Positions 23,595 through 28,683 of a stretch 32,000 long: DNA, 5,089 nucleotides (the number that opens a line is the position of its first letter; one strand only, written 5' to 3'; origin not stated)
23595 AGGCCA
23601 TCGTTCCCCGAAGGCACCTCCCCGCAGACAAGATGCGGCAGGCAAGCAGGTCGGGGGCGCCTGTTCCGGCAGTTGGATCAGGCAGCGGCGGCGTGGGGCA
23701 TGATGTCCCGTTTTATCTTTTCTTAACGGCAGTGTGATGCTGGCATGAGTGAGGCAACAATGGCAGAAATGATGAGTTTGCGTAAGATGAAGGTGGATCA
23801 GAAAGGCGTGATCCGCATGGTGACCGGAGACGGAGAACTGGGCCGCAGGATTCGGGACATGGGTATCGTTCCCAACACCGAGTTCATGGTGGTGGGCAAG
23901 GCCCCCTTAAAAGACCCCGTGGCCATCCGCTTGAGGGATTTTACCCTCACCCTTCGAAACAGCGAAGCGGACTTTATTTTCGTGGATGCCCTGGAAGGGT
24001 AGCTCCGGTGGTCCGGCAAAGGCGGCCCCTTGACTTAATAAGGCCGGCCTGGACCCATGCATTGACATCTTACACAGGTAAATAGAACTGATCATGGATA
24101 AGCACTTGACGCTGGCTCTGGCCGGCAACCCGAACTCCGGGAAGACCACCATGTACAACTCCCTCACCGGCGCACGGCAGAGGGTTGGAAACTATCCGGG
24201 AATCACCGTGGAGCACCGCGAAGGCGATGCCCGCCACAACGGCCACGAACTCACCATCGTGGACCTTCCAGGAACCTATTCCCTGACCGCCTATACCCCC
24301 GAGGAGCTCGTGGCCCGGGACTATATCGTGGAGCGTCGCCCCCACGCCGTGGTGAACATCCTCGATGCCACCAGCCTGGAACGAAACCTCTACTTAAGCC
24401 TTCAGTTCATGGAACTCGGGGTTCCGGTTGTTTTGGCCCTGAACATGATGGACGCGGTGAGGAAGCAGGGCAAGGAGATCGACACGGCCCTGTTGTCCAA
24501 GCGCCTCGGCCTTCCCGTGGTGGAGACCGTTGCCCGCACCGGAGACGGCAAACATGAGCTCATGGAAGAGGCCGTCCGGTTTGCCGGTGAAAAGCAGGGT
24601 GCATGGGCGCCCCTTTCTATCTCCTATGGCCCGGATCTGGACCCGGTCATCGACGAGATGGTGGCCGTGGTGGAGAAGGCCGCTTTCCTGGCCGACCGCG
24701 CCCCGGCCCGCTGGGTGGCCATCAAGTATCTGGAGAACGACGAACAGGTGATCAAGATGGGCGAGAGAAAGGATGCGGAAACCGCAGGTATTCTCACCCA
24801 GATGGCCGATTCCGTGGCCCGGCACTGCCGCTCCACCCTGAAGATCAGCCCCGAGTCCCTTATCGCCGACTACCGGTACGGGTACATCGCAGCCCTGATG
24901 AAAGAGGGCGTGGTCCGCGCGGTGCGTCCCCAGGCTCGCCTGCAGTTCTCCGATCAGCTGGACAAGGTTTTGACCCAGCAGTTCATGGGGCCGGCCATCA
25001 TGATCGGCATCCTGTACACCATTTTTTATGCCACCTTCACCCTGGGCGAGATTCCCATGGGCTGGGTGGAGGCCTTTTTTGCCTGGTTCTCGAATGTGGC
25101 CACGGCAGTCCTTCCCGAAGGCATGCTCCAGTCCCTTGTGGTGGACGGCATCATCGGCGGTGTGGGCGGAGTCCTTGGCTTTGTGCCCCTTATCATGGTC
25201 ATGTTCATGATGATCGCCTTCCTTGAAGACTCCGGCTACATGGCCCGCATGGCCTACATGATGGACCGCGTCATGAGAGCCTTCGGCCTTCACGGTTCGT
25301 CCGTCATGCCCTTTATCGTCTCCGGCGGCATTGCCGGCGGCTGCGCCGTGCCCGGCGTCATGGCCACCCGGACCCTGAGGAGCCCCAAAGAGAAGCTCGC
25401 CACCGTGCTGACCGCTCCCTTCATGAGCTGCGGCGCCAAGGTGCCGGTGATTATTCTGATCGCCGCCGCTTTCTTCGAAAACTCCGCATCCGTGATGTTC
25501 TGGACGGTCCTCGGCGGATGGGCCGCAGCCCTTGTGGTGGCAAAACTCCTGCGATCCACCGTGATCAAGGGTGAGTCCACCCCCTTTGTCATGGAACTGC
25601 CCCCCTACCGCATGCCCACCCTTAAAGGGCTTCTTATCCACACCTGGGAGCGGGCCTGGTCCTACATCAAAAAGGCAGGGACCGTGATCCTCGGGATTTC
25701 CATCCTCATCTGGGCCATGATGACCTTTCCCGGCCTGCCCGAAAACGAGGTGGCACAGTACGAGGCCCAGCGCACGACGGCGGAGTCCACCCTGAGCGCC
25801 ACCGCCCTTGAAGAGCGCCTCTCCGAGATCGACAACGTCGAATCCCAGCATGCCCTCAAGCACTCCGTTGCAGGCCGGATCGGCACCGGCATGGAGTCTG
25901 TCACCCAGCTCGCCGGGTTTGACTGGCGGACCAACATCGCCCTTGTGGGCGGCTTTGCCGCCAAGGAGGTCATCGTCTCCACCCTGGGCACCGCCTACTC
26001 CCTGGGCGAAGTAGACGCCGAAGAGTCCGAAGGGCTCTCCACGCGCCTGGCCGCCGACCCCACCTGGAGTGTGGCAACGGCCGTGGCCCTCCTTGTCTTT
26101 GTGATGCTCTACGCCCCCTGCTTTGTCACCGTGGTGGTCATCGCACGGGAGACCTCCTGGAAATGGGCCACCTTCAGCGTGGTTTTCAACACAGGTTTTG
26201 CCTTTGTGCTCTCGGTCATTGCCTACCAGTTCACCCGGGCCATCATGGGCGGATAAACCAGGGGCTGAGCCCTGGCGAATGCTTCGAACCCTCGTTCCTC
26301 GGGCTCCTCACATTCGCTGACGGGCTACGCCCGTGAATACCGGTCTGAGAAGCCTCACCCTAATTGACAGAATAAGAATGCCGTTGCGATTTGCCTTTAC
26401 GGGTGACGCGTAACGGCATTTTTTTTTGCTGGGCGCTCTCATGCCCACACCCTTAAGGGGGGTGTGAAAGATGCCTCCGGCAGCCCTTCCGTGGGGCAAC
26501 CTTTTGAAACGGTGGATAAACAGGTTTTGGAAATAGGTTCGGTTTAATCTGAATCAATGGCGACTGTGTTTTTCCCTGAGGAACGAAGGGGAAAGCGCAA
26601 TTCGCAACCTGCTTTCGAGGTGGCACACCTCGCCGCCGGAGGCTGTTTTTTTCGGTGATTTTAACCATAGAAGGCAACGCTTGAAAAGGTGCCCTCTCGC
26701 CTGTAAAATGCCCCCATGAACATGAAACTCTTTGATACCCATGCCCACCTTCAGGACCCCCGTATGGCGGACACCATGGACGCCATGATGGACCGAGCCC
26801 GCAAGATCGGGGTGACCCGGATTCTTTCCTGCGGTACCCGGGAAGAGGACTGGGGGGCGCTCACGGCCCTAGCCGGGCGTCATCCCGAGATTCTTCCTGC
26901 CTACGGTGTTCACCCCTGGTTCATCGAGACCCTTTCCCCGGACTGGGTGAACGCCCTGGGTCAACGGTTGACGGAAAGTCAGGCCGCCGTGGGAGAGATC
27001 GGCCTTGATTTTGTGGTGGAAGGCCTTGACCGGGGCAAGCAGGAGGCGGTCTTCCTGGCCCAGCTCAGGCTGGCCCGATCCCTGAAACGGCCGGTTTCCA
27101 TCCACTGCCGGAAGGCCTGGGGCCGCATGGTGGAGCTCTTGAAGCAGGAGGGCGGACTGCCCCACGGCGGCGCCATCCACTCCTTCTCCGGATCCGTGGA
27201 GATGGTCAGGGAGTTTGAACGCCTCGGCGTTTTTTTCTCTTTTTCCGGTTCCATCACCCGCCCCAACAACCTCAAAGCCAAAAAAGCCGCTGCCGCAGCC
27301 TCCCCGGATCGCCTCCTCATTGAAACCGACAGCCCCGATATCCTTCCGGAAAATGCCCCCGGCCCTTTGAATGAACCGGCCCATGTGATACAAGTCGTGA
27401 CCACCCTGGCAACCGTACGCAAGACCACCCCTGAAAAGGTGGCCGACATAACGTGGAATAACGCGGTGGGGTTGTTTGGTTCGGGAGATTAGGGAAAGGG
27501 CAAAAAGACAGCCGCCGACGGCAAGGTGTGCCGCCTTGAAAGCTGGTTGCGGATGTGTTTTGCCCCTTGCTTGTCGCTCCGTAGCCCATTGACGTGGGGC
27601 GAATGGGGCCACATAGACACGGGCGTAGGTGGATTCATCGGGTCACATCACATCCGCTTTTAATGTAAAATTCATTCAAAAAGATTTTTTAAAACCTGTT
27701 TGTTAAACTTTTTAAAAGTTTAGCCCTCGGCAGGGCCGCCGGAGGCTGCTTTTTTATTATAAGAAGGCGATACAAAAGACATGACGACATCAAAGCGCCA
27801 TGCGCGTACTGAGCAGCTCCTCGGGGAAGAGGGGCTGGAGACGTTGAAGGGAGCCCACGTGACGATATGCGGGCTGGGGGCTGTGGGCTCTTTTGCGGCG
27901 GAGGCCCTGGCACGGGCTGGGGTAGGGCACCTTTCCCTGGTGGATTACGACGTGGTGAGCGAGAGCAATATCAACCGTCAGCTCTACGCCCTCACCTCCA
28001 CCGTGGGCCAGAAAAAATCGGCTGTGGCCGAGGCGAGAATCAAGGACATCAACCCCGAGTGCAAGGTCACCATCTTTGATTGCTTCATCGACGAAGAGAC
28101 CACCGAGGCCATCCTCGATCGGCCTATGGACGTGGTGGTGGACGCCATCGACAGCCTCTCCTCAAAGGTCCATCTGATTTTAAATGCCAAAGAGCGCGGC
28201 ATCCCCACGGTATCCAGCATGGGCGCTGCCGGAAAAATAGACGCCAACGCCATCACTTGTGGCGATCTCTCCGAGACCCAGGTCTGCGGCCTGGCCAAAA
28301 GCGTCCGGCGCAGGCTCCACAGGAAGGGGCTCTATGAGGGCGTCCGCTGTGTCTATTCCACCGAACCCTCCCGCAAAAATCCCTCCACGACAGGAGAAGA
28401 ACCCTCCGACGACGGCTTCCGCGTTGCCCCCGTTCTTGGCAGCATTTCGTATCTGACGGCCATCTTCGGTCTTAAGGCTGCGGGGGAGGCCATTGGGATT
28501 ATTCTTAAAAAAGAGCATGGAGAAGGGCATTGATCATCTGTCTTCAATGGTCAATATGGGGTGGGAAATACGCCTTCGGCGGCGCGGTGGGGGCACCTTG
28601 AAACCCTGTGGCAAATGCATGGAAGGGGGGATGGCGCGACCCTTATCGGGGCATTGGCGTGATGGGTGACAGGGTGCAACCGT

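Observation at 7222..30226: Dense, modular, structured intergenic repeat family marking almost every operon boundary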

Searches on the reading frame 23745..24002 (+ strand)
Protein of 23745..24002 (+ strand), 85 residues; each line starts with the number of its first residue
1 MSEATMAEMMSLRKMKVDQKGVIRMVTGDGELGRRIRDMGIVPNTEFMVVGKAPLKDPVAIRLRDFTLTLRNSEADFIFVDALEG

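Call 11: search_protein_families(library=pfam, proteins=[window:23745-24002:+])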
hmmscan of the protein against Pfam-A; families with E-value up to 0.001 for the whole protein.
window:23745-24002:+ (85 aa): 1 family
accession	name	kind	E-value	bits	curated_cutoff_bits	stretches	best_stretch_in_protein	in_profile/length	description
PF04023.20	FeoA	-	2.5e-19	69.6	23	1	10-81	1-73/74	FeoA domain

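Call 43: find_encoding_contigs(protein=window:23745-24002:+, flank=10000, max_places=10)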
Protein window:23745-24002:+ (85 aa): 6 contigs read that carry it; 3 places shown.
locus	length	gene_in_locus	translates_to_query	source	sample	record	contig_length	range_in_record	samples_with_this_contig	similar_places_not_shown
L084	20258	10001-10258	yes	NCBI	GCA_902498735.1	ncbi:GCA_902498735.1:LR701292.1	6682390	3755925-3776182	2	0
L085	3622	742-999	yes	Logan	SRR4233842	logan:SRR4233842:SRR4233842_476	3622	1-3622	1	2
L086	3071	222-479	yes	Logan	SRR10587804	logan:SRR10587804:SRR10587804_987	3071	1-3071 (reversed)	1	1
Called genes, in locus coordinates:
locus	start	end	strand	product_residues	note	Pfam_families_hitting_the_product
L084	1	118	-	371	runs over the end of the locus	PF13433:Peripla_BP_5, PF13458:Peripla_BP_6, PF01094:ANF_receptor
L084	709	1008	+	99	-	PF12802:MarR_2 (faint), PF12840:HTH_20, PF01022:HTH_5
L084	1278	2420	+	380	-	PF03599:CdhD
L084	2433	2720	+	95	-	PF12838:Fer4_7 (weak), PF13183:Fer4_8 (faint), PF13534:Fer4_17 (faint), PF14697:Fer4_21 (weak), PF13187:Fer4_9, PF13237:Fer4_10, PF00037:Fer4, PF12837:Fer4_6 (weak), +3 more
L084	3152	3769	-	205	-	PF03458:Gly_transporter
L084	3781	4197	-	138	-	PF00472:RF-1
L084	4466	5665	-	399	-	PF00581:Rhodanese, PF26341:AAA_SelU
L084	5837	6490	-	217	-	PF00596:Aldolase_II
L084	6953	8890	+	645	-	PF02730:AFOR_N, PF01314:AFOR_C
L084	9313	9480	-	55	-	PF12669:FeoB_associated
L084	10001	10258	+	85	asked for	PF04023:FeoA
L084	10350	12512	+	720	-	PF01926:MMR_HSR1, PF02421:FeoB_N, PF17910:FeoB_Cyto, PF07670:Gate, PF07664:FeoB_C, PF07670:Gate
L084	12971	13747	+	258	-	PF01026:TatD_DNase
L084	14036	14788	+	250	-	PF00899:ThiF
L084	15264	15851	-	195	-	PF00561:Abhydrolase_1, PF12146:Hydrolase_4 (faint), PF12697:Abhydrolase_6, PF08386:Abhydrolase_4 (weak)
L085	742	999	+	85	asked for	PF04023:FeoA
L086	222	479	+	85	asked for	PF04023:FeoA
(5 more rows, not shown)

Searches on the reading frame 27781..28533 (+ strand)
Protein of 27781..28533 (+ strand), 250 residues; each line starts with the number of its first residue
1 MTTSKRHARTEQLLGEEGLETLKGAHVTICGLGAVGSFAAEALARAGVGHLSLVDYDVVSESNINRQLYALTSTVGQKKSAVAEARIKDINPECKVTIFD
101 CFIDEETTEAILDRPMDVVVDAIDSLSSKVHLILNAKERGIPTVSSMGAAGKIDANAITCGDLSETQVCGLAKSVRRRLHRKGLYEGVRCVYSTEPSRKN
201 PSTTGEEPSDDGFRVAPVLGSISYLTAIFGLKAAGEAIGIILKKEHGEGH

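Call 11: search_protein_families(library=pfam, proteins=[window:27781-28533:+])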
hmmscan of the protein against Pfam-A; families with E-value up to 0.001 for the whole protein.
window:27781-28533:+ (250 aa): 2 families
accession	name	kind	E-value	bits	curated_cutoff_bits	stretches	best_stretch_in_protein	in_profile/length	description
PF00899.27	ThiF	-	6.1e-41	140.6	28.1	1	12-244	8-205/238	ThiF family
PF00208.27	ELFV_dehydrog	-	0.00099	19.3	23.4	0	10-84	18-91/241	Glutamate/Leucine/Phenylalanine/Valine dehydrogenase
